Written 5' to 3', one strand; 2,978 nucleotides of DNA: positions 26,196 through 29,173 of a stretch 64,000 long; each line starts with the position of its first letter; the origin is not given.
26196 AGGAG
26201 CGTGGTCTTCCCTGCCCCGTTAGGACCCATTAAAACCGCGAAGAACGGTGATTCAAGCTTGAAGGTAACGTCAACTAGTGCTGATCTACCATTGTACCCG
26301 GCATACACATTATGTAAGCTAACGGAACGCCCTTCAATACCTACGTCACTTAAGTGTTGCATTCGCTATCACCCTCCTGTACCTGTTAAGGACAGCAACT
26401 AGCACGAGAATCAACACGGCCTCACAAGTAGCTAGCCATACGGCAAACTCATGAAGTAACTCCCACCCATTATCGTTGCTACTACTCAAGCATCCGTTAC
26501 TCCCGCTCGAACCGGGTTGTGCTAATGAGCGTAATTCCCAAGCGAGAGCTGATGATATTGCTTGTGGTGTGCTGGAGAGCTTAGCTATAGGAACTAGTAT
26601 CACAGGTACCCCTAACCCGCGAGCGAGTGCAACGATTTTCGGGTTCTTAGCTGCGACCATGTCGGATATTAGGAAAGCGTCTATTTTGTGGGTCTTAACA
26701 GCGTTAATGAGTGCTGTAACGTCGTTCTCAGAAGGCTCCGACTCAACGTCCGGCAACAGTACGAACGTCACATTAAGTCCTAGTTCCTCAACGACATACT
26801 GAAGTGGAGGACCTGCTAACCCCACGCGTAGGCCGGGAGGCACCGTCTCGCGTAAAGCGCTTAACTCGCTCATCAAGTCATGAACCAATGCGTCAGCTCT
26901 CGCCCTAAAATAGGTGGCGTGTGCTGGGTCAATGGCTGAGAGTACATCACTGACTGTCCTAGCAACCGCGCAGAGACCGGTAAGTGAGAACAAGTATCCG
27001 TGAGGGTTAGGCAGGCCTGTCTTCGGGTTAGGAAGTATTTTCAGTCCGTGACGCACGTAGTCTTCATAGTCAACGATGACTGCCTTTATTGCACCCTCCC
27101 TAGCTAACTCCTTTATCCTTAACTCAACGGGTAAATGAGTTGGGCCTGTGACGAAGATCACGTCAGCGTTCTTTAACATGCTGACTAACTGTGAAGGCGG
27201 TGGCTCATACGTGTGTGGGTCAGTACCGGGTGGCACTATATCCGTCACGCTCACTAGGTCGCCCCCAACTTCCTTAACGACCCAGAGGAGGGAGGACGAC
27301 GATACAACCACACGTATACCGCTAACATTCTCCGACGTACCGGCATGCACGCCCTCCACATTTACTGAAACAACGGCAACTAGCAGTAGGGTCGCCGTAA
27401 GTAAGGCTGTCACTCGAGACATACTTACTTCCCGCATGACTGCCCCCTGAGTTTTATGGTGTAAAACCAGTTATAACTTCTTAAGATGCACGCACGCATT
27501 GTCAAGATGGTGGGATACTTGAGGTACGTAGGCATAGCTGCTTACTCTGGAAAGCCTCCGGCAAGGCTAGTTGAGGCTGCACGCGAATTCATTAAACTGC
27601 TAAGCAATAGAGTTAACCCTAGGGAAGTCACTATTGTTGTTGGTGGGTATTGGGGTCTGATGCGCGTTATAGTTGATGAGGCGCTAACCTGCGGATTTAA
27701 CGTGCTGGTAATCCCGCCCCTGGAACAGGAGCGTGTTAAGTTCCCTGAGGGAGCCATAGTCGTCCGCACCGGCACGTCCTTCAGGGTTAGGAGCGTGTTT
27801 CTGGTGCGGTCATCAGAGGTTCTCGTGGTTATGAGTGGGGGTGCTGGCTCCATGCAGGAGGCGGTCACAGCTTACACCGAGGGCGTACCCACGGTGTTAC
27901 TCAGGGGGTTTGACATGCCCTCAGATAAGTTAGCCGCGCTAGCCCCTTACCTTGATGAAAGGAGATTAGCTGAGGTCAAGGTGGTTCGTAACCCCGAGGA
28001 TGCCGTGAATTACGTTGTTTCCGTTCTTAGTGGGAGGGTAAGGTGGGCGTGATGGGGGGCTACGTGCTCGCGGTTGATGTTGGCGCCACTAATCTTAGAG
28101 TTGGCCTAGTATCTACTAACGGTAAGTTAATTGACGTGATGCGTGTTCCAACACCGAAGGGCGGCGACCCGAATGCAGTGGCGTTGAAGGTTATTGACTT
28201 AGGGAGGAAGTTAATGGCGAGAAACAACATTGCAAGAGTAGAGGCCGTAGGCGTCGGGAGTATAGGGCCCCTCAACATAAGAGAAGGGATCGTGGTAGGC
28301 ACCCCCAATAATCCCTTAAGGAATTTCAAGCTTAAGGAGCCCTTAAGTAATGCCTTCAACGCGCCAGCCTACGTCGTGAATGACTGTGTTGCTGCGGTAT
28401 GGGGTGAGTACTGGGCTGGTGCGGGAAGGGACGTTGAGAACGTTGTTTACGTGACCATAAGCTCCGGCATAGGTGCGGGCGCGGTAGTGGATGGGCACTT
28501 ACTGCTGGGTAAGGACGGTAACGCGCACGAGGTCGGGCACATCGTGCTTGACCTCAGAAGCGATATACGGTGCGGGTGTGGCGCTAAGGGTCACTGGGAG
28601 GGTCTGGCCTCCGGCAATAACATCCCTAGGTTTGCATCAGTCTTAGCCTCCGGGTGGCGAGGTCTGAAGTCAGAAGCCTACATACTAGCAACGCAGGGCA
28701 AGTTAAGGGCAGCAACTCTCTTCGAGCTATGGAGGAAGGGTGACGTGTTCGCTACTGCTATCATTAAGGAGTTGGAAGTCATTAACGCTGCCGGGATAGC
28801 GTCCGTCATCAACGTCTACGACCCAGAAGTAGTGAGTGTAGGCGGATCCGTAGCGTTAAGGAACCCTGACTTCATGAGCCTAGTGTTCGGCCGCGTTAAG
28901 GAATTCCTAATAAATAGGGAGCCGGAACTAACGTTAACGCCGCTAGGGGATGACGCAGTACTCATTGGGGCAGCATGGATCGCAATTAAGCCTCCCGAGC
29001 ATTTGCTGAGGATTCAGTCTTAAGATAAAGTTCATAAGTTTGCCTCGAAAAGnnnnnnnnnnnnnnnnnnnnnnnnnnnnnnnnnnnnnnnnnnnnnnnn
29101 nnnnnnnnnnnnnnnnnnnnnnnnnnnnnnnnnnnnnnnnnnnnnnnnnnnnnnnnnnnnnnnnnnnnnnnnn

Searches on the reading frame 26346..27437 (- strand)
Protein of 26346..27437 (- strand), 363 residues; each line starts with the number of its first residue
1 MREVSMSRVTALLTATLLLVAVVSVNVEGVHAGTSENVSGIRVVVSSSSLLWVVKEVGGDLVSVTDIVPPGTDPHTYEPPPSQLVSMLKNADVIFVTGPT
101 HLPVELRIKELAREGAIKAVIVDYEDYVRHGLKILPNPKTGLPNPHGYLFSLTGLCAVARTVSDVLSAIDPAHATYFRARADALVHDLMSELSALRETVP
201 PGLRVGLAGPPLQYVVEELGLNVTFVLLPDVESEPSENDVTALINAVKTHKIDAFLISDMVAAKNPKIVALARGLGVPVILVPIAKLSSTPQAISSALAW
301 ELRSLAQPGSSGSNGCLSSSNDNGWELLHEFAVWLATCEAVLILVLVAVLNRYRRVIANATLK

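Call 36: search_protein_families(library=pfam, proteins=[window:26346-27437:-], max_evalue=0.0001)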
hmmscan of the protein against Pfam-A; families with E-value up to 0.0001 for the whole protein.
window:26346-27437:- (363 aa): 1 family
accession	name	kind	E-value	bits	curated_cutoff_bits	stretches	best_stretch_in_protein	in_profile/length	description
PF01297.22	ZnuA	-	4.7e-33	115.2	29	1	43-286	1-241/263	Zinc-uptake complex component A periplasmic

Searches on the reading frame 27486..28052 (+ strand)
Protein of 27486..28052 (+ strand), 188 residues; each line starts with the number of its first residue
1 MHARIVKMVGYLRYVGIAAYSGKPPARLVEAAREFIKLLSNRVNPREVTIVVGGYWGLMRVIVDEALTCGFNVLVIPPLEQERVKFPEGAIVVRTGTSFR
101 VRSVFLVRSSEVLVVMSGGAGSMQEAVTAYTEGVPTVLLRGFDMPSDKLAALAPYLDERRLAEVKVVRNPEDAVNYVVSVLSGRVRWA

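Call 36: search_protein_families(library=pfam, proteins=[window:27486-28052:+], max_evalue=0.0001)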
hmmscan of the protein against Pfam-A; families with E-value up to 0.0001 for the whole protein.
window:27486-28052:+ (188 aa): 1 family
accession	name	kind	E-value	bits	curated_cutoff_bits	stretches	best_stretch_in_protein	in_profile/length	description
PF18306.6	LDcluster4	-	4.3e-12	46.3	26.3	1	37-147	22-125/151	SLOG cluster4 family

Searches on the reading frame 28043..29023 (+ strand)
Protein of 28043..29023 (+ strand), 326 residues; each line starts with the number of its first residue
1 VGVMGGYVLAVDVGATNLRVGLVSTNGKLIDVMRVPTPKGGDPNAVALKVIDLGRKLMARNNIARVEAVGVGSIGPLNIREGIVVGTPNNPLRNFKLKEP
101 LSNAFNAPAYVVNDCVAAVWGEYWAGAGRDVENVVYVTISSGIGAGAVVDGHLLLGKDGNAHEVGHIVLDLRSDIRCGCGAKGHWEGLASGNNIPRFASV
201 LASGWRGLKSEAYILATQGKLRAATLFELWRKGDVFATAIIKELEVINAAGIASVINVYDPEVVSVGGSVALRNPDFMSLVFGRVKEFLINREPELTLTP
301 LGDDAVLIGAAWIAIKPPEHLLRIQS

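Call 36: search_protein_families(library=pfam, proteins=[window:28043-29023:+], max_evalue=0.0001)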
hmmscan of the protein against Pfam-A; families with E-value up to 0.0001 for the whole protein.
window:28043-29023:+ (326 aa): 1 family
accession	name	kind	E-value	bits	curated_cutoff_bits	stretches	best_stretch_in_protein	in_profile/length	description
PF00480.26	ROK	-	2.9e-53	181.7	22.9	1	9-315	2-292/294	ROK family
